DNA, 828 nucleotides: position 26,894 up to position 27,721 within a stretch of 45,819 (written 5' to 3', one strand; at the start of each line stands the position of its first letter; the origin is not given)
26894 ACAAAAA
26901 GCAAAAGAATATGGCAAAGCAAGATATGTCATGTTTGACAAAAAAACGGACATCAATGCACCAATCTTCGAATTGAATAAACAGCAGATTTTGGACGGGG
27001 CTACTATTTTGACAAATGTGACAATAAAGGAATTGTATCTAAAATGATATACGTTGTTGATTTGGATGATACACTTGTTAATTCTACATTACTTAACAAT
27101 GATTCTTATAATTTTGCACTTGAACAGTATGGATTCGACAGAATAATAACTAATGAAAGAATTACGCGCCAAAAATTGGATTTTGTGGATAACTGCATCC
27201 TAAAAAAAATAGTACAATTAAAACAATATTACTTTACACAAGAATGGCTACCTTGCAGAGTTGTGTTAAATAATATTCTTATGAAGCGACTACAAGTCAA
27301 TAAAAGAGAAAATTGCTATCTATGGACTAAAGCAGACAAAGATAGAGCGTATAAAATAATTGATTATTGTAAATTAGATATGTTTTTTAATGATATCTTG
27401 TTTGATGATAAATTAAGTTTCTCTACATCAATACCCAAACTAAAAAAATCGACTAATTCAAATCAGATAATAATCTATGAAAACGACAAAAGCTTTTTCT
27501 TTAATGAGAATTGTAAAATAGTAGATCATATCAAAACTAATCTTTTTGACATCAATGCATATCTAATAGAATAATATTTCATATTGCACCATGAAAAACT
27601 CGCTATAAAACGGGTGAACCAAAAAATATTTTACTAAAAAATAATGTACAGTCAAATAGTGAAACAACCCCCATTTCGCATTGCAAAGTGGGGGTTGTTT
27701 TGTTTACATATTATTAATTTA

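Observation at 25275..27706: Three-gene PRTase-like / DprA-like (SLOG) / HAD cassette: a ShosTA-like core with an extra phosphatase, candidate new defence or nucleotide-conflict system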

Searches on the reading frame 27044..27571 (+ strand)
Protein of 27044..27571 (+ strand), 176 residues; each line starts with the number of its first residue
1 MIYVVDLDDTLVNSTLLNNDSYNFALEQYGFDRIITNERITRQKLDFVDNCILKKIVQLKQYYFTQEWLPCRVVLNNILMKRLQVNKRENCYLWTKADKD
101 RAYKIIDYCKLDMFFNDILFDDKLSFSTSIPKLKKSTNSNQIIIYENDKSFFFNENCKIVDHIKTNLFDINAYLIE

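Call 4: search_protein_families(library=pfam, proteins=[window:27044-27571:+], max_evalue=1)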
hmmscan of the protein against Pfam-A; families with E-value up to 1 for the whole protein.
window:27044-27571:+ (176 aa): 2 families
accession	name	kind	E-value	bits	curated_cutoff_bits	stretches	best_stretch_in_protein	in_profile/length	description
PF03031.24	NIF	-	0.0055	16.8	21.8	1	4-154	4-124/160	NLI interacting factor-like phosphatase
PF13419.12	HAD_2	-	0.02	15.5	23.8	1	5-42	3-39/178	Haloacid dehalogenase-like hydrolase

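Call 5: search_protein_families(library=padloc, proteins=[window:27044-27571:+], max_evalue=1)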
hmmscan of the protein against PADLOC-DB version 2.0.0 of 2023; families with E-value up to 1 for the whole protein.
window:27044-27571:+ (176 aa): 0 families

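Call 8: search_protein_families(library=ncbifam, proteins=[window:27044-27571:+], max_evalue=1)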
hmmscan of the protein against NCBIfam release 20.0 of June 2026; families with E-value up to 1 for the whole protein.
window:27044-27571:+ (176 aa): 0 families

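Call 18: search_solved_structures(query=window:27044-27571:+, max_evalue=10, show_alignments=3)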
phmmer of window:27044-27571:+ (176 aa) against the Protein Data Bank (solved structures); distinct sequences matched with E-value up to 10: 0.

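Call 20: find_homologous_proteins(query=window:27044-27571:+, max_evalue=0.001)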
Query window:27044-27571:+ (176 aa): 58 proteins with E <= 0.001 among 101 candidates.
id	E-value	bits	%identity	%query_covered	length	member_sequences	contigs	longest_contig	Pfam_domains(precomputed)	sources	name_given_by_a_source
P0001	2.2e-110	384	100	100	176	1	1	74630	-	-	-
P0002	3.5e-85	302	77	99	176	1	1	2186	-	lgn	-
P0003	2.2e-83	296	74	100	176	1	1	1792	-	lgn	-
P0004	3.1e-83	295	77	99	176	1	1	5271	-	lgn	-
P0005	3.3e-83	295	75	99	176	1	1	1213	-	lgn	-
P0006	1.8e-82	293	76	99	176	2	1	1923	-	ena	-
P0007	3.0e-82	292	76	100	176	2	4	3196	-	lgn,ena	-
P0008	1.0e-81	291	75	99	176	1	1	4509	-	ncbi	-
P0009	3.8e-81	289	74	99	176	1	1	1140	-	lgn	-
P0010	6.9e-81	288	74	100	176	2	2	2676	-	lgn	-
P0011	1.6e-80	287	74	99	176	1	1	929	-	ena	-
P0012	2.5e-79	283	74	100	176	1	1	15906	-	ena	-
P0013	1.3e-78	280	73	99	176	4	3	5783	-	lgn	-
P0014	1.3e-78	280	73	99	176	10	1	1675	-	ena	-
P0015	1.7e-78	280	73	99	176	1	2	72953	-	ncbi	-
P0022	4.7e-65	236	65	99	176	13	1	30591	-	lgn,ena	-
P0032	9.9e-55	203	51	99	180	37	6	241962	-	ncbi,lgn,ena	-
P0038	3.1e-52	195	52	100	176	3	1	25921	-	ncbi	-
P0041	2.2e-51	192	55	99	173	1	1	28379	-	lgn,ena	-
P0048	6.4e-48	181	54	99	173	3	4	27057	-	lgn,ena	-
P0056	4.1e-33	132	44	100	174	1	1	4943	-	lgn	-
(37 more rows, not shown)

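Call 21: find_encoding_contigs(protein=P0032, flank=6000, max_places=4)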
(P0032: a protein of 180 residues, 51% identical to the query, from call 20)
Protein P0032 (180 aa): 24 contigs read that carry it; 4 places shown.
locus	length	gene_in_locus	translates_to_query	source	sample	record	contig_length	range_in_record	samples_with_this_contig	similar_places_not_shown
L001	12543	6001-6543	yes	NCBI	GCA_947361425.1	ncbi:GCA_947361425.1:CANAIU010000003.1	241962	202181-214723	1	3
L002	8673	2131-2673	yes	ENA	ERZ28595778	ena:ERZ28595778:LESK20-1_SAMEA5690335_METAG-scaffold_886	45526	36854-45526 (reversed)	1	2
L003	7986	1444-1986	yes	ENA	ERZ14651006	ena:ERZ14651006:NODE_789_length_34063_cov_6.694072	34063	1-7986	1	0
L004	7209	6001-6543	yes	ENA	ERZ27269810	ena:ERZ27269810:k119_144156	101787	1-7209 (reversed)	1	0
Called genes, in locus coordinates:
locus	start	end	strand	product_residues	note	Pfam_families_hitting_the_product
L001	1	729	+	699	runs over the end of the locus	PF01074:Glyco_hydro_38N (weak), PF16477:DUF5054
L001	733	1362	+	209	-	PF00657:Lipase_GDSL, PF13472:Lipase_GDSL_2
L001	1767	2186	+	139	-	PF01242:PTPS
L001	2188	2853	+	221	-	PF13353:Fer4_12, PF04055:Radical_SAM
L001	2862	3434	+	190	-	PF01227:GTP_cyclohydroI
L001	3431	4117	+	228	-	PF00733:Asn_synthase (weak), PF02540:NAD_synthase (weak), PF06508:QueC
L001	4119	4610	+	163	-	PF14489:QueF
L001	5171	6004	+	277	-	PF02481:DNA_processg_A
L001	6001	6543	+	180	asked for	-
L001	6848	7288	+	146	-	-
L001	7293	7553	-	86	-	PF02604:PhdYeFM_antitox (weak)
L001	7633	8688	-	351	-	PF23343:REP_ORF2-G2P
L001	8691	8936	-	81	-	-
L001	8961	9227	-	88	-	-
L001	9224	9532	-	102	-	-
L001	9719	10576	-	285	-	PF02311:AraC_binding, PF12833:HTH_18, PF00165:HTH_AraC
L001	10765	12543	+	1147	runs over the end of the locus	PF01915:Glyco_hydro_3_C, PF14310:Fn3-like, PF00933:Glyco_hydro_3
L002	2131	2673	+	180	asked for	-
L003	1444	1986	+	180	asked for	-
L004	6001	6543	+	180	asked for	-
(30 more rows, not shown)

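Call 22: find_encoding_contigs(protein=P0038, flank=6000, max_places=3)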
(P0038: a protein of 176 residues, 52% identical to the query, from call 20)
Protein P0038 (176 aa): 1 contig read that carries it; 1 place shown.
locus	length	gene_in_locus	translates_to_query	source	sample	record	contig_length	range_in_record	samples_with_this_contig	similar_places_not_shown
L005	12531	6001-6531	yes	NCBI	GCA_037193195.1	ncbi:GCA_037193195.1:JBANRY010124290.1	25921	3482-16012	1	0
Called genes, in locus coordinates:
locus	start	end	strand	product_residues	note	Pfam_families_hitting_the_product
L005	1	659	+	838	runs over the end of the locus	PF10544:T5orf172 (weak), PF04851:ResIII (weak)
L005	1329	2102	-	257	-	PF04055:Radical_SAM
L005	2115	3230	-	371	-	-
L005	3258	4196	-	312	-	PF20586:DUF6788 (weak), PF02661:Fic (weak)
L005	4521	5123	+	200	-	-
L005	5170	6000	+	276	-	PF02481:DNA_processg_A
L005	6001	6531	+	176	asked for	-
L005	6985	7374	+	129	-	-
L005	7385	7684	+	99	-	PF01035:DNA_binding_1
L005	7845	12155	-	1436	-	PF00754:F5_F8_type_C, PF02415:Chlam_PMP (faint), PF13402:Peptidase_M60 (faint)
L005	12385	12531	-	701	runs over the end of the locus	PF00403:HMA (weak), PF00122:E1-E2_ATPase, PF00702:Hydrolase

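Call 23: find_encoding_contigs(protein=P0056, flank=6000, max_places=3)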
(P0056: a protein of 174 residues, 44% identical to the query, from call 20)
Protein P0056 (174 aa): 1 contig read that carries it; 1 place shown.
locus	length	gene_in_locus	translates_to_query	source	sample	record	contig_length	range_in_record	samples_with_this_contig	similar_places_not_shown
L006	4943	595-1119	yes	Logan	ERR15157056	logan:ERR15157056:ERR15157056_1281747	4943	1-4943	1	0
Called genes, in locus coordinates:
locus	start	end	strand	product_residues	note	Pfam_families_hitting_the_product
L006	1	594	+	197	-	?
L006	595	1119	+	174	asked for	-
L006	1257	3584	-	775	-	PF00483:NTP_transferase, PF12804:NTP_transf_3, PF10509:GalKase_gal_bdg, PF00288:GHMP_kinases_N, PF08544:GHMP_kinases_C (weak)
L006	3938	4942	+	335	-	?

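Call 27: search_solved_structures(query=A1, max_evalue=10, show_alignments=4)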
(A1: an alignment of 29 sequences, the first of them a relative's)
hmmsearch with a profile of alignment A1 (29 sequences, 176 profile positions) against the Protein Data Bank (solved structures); distinct sequences matched with E-value up to 10: 9.
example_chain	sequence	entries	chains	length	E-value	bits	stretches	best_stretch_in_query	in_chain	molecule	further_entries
7ef6_A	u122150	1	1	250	0.0022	20.9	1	4-122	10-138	Xanthosine monophosphate phosphatase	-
7ef7_A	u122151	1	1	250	0.016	18.1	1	63-122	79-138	At2g32150/F22D22.10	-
7r28_A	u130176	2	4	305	0.63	12.9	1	99-160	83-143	EGI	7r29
9f0m_A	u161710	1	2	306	0.63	12.9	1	99-160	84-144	cellulase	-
1gzj_A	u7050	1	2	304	0.78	12.6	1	99-160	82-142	EGI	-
7r2a_A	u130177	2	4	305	0.81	12.6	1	99-160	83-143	EGI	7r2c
2hoq_A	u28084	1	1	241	0.83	12.5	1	3-29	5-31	Putative HAD-hydrolase PH1655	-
7r2d_A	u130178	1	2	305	1.2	12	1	99-159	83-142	EGI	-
9f0n_A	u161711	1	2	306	1.2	12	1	99-159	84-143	cellulase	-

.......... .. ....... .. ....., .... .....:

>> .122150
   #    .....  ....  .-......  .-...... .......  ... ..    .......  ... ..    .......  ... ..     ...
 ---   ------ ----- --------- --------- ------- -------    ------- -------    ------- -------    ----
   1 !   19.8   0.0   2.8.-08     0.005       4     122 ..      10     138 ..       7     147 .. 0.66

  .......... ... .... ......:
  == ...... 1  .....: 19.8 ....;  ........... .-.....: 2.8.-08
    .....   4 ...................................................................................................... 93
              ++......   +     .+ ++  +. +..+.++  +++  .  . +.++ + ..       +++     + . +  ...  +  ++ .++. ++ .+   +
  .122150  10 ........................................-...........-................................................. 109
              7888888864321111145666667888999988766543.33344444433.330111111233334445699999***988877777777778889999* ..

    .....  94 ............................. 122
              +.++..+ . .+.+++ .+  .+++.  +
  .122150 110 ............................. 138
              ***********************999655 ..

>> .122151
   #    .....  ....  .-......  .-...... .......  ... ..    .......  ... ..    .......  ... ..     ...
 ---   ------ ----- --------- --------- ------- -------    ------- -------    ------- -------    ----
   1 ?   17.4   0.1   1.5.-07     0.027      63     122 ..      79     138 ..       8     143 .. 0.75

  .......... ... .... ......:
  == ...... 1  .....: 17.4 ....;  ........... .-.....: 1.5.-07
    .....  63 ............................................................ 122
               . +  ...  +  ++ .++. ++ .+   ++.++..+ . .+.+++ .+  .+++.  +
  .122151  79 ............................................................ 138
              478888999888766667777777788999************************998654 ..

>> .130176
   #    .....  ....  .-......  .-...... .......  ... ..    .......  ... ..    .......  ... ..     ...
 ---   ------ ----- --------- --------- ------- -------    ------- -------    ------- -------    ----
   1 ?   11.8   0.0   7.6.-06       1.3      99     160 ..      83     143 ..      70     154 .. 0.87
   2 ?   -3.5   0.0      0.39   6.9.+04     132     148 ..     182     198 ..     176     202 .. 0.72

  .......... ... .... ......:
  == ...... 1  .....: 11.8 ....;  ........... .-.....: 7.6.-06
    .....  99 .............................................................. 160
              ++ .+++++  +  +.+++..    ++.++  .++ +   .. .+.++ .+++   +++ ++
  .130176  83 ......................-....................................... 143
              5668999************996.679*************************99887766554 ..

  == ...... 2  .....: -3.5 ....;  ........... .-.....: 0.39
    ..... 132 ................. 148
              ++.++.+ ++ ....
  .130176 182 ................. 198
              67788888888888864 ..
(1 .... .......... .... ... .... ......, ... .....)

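Call 30: find_encoding_contigs(protein=P0015, flank=8000, max_places=3)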
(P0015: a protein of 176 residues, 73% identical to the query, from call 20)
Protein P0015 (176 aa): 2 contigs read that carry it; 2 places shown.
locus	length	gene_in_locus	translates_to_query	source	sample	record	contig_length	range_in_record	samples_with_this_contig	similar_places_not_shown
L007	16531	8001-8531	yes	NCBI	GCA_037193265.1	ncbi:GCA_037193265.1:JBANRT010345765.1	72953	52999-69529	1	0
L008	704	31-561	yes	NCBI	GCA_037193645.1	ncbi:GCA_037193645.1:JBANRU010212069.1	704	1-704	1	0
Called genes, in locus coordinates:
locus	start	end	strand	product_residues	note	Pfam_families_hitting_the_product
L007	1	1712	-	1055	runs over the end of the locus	PF21445:ADDB_N, PF12705:PDDEXK_1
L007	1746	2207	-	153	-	-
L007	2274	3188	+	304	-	-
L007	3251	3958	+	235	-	PF04298:Zn_peptidase_2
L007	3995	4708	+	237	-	PF04298:Zn_peptidase_2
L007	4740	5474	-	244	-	PF09997:DUF2238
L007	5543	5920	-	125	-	PF01880:Desulfoferrodox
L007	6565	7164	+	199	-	-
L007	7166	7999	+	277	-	PF02481:DNA_processg_A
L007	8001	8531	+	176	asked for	-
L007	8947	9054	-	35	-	-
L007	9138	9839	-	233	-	PF01863:YgjP-like, PF10263:SprT-like (weak)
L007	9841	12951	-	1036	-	PF04313:HSDR_N, PF04851:ResIII, PF18766:SWI2_SNF2, PF22679:T1R_D3-like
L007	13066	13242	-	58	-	-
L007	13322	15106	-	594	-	PF01420:Methylase_S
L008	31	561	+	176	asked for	-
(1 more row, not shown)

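Call 32: predict_structure(alignment_id=A1)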
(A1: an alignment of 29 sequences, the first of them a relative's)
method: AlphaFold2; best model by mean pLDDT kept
length: 176 residues; sequences in the alignment: 29
mean_pLDDT: 95.3   pTM: 0.88
mean pLDDT of the five models: 95.3, 94.6, 93.9, 93.8, 93.7
residues with pLDDT >= 90: 163; 70-90: 13; 50-70: 0; < 50: 0
segments of 3 or more residues with pLDDT < 50: none
pLDDT, mean of each block of 10 residues (from residue 1): 97 94 97 94 94 95 88 95 96 95 92 97 96 97 97 96 97 97
secondary structure, 60 per line:
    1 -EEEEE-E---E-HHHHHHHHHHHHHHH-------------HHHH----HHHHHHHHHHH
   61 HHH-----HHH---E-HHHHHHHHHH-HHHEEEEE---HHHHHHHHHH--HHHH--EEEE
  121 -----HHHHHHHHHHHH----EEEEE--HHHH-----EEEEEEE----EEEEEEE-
elements in order: E2-6 H14-28 H42-45 H50-63 H77-86 E91-95 H99-108 H111-114 E117-120 H126-137 E142-146 H149-152 E158-164 E169-175

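Call 36: fold_search(model_id=the predicted structure, library=pdb)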
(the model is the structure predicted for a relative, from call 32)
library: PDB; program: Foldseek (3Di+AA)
matches with E <= 10: 990; with E <= 0.001: 55
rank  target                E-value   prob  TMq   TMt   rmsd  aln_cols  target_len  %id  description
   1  2ah5                  7.4e-06  1.00  0.57  0.49   4.2       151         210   14  Hydrolase, haloacid dehalogenase-like family protein SP0104 from Streptococcus pneumoniae (released 2005-09-27)
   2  2pke_B                9.5e-06  1.00  0.53  0.43   5.4       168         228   12  Crystal structure of haloacid delahogenase-like family hydrolase (NP_639141.1) from Xanthomonas campestris at 1.81 A r (released 2007-05-08)
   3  4rn3_A                1.3e-05  1.00  0.59  0.51   3.9       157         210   12  Crystal structure of a HAD-superfamily hydrolase, subfamily IA, variant 1 (GSU2069) from Geobacter sulfurreducens PCA  (released 2014-11-26)
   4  4rn3_B                1.9e-05  1.00  0.56  0.52   3.8       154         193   13  Crystal structure of a HAD-superfamily hydrolase, subfamily IA, variant 1 (GSU2069) from Geobacter sulfurreducens PCA  (released 2014-11-26)
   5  3sd7                  3.4e-05  1.00  0.56  0.48   4.2       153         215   17  1.7 Angstrom Resolution Crystal Structure of Putative Phosphatase from Clostridium difficile (released 2011-06-29)
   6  2go7_D                4.1e-05  1.00  0.54  0.47   4.3       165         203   15  CRYSTAL STRUCTURE OF A HYDROLASE FROM HALOACID DEHALOGENASE-LIKE FAMILY (SP_2064) FROM STREPTOCOCCUS PNEUMONIAE TIGR4  (released 2006-05-23)
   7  2go7_B                4.4e-05  1.00  0.51  0.46   4.5       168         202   15  CRYSTAL STRUCTURE OF A HYDROLASE FROM HALOACID DEHALOGENASE-LIKE FAMILY (SP_2064) FROM STREPTOCOCCUS PNEUMONIAE TIGR4  (released 2006-05-23)
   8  2go7_A                6.1e-05  1.00  0.52  0.46   4.7       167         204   13  CRYSTAL STRUCTURE OF A HYDROLASE FROM HALOACID DEHALOGENASE-LIKE FAMILY (SP_2064) FROM STREPTOCOCCUS PNEUMONIAE TIGR4  (released 2006-05-23)
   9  3kbb                  6.9e-05  1.00  0.59  0.49   5.1       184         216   15  Crystal structure of putative beta-phosphoglucomutase from Thermotoga maritima (released 2009-11-17)
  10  4ex7                  7.8e-05  1.00  0.50  0.42   5.0       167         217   14  Crystal structure of the alnumycin P phosphatase in complex with free phosphate (released 2013-01-16)
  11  2go7_C                9.5e-05  1.00  0.55  0.48   4.1       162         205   16  CRYSTAL STRUCTURE OF A HYDROLASE FROM HALOACID DEHALOGENASE-LIKE FAMILY (SP_2064) FROM STREPTOCOCCUS PNEUMONIAE TIGR4  (released 2006-05-23)
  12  2fi1                  1.0e-04  1.00  0.51  0.49   4.7       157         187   15  The crystal structure of a hydrolase from Streptococcus pneumoniae TIGR4 (released 2006-02-07)
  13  3mc1_B                1.2e-04  1.00  0.49  0.42   5.9       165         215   18  Crystal structure of a predicted phosphatase from Clostridium acetobutylicum (released 2010-04-07)
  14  6w04                  1.2e-04  1.00  0.52  0.43   4.7       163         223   16  Crystal structure of HAD hydrolase, family IA, variant 3 from Entamoeba histolytica HM-1:IMSS (released 2020-03-18)
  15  4ex6                  1.3e-04  1.00  0.50  0.42   5.0       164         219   15  Crystal structure of the alnumycin P phosphatase AlnB (released 2013-01-16)
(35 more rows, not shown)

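Call 47: search_protein_representatives(alignment_id=A1)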
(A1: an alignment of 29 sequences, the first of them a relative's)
Query: 29 sequences, 176 profile positions. Proteins with E-value up to 0.001 (for the whole library): 372; up to 1e-10: 143; up to 1e-30: 23. The best 150 are listed.
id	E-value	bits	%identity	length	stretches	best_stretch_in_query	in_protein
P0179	6.5e-62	224.6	-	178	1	1-175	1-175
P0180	1.5e-61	223.4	-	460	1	2-175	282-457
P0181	3.2e-61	222.4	-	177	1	1-176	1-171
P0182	5.3e-55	202.1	-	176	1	1-176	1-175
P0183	1.7e-54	200.4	-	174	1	5-175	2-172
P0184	1.8e-54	200.3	-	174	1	3-174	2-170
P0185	2.7e-51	190.0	-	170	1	1-173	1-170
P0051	1.3e-50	187.8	-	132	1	29-158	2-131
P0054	2.3e-48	180.5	-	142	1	1-113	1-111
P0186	2.3e-48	180.5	-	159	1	17-175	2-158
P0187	2.6e-48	180.3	-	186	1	2-175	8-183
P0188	1.4e-47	177.9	-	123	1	1-126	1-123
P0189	1.3e-46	174.8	-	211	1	1-124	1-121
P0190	1.9e-45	171.0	-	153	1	3-141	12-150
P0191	1.8e-41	158.0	-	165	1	1-120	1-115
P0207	3.6e-27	111.5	-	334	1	2-154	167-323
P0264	3.1e-18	82.4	-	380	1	1-164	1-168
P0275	4.4e-16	75.3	-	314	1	3-154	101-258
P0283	2.5e-14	69.6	-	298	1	2-155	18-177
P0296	2.2e-12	63.3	-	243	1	2-154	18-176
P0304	6.6e-12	61.8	-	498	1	3-154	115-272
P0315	6.0e-11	58.6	-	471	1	2-159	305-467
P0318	8.9e-11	58.1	-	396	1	3-149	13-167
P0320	1.4e-10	57.4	-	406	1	3-156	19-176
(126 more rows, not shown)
